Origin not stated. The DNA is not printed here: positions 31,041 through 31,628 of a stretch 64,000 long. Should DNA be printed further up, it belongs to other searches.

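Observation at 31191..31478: Stand-alone sigma-70 region 4.2 mimic with a Zn finger, divergent from phoH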

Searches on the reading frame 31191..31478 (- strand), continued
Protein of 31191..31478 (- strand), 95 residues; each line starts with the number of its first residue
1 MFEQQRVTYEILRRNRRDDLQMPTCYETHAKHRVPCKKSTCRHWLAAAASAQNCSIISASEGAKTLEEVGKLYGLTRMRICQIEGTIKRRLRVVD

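Call 70: search_protein_families(library=pfam, proteins=[P0076, P0114, P0108, P0122, P0141, P0128, P0095, P0140], max_evalue=0.01)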
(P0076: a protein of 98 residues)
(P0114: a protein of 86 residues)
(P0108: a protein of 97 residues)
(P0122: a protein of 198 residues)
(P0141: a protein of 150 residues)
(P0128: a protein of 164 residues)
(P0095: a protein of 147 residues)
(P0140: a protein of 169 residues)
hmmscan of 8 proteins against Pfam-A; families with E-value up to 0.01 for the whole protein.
P0076 (98 aa): 1 family
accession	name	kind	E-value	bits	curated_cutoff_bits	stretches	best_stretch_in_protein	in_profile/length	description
PF04545.22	Sigma70_r4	-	1.3e-13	50.7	24.1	1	50-80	20-50/50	Sigma-70, region 4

P0114 (86 aa): 2 families
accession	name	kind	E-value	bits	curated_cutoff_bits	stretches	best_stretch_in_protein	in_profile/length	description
PF04545.22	Sigma70_r4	-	1.1e-08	34.9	24.1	1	43-74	19-50/50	Sigma-70, region 4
PF08280.17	HTH_Mga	-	0.0016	18.8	23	1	39-63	15-38/59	M protein trans-acting positive regulator (MGA) HTH domain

P0108 (97 aa): 1 family
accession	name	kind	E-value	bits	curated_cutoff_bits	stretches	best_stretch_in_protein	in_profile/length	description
PF04545.22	Sigma70_r4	-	3.4e-11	42.9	24.1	1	47-88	7-48/50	Sigma-70, region 4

P0122 (198 aa): 2 families
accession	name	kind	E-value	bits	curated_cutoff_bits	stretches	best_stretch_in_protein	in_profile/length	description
PF04545.22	Sigma70_r4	-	2.5e-12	46.6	24.1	1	66-97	18-49/50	Sigma-70, region 4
PF13518.12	HTH_28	-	0.009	16.5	25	0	64-90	9-34/52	Helix-turn-helix domain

P0141 (150 aa): 1 family
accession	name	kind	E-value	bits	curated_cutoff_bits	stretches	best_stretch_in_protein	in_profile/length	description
PF04545.22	Sigma70_r4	-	1.4e-11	44.1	24.1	1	105-134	20-49/50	Sigma-70, region 4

P0128 (164 aa): 1 family
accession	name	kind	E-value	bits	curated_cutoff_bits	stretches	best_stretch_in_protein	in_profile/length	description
PF04545.22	Sigma70_r4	-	3.4e-12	46.1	24.1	1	117-147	20-50/50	Sigma-70, region 4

P0095 (147 aa): 1 family
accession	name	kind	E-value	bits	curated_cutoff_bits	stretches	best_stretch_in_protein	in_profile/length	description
PF04545.22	Sigma70_r4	-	1.9e-09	37.3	24.1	1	64-94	20-50/50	Sigma-70, region 4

P0140 (169 aa): 2 families
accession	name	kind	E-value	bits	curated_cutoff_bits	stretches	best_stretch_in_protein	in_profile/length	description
PF04545.22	Sigma70_r4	-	3.9e-09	36.3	24.1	1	31-66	13-48/50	Sigma-70, region 4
PF05518.16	Totivirus_coat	-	0.0029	16.2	25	1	53-127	604-679/759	Totivirus coat protein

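Call 90: search_dna_similar(query=P0114, collection=phages, mode=protein, max_evalue=0.001, max_rows=15)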
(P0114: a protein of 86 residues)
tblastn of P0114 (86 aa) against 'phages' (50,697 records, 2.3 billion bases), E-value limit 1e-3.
No match.

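Call 91: search_dna_similar(query=P0108, collection=phages, mode=protein, max_evalue=0.001, max_rows=15)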
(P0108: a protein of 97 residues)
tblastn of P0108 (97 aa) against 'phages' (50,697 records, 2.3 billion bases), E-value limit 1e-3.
Records with a match: 12; places in all: 12; records where one place covers at least 80% of the query: 0.
Best place of each record, by identity: 60-80% 7; <60% 5.
By first word of the organism name: Bacteriophage 5; Enterococcus 2; Listeria 2; Staphylococcus 1; Vibrio 1; Microcystis 1.
By host as written in the record: - 6; Listeria monocytogenes 2; Staphylococcus aureus 1; Enterococcus faecalis 1; Vibrio crassostreae 1; Microcystis sp. SG03 1.
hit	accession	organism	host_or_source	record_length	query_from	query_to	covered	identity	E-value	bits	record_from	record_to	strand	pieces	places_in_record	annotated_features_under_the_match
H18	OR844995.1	Staphylococcus phage SA 1306 Kay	Staphylococcus aureus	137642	55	96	43%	61.9%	4e-5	46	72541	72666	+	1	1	record has no annotation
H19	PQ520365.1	Enterococcus phage IME_EF3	-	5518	55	97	44%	60.0%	3e-5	46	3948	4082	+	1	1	record has no annotation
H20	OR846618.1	Enterococcus phage Efs 1-1-1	Enterococcus faecalis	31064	55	97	44%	60.0%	3e-5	46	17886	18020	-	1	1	record has no annotation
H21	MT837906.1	Bacteriophage sp.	human fecal samples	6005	43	94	54%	46.4%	3e-4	43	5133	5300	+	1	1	record has no annotation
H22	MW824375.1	Vibrio phage 207E48.1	Vibrio crassostreae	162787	44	90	48%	51.0%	6e-4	42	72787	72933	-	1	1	hypothetical protein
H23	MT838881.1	Bacteriophage sp.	human fecal samples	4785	55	97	44%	55.6%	4e-4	43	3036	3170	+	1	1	record has no annotation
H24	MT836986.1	Bacteriophage sp.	human fecal samples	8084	55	97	44%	55.6%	8e-4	42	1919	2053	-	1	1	record has no annotation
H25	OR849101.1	Listeria phage LM 4-14-1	Listeria monocytogenes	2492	62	97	37%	65.8%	3e-5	46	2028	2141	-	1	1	record has no annotation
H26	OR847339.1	Listeria phage LM 4-11-1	Listeria monocytogenes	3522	62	97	37%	65.8%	3e-5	46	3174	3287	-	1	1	record has no annotation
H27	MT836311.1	Bacteriophage sp.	human fecal samples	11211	62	91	31%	70.0%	3e-4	43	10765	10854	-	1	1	record has no annotation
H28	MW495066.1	Microcystis phage MaAM05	Microcystis sp. SG03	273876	55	90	37%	55.6%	4e-4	43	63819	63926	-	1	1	rpoD: RNA polymerase sigma factor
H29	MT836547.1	Bacteriophage sp.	human fecal samples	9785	62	88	28%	74.1%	7e-4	42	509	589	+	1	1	record has no annotation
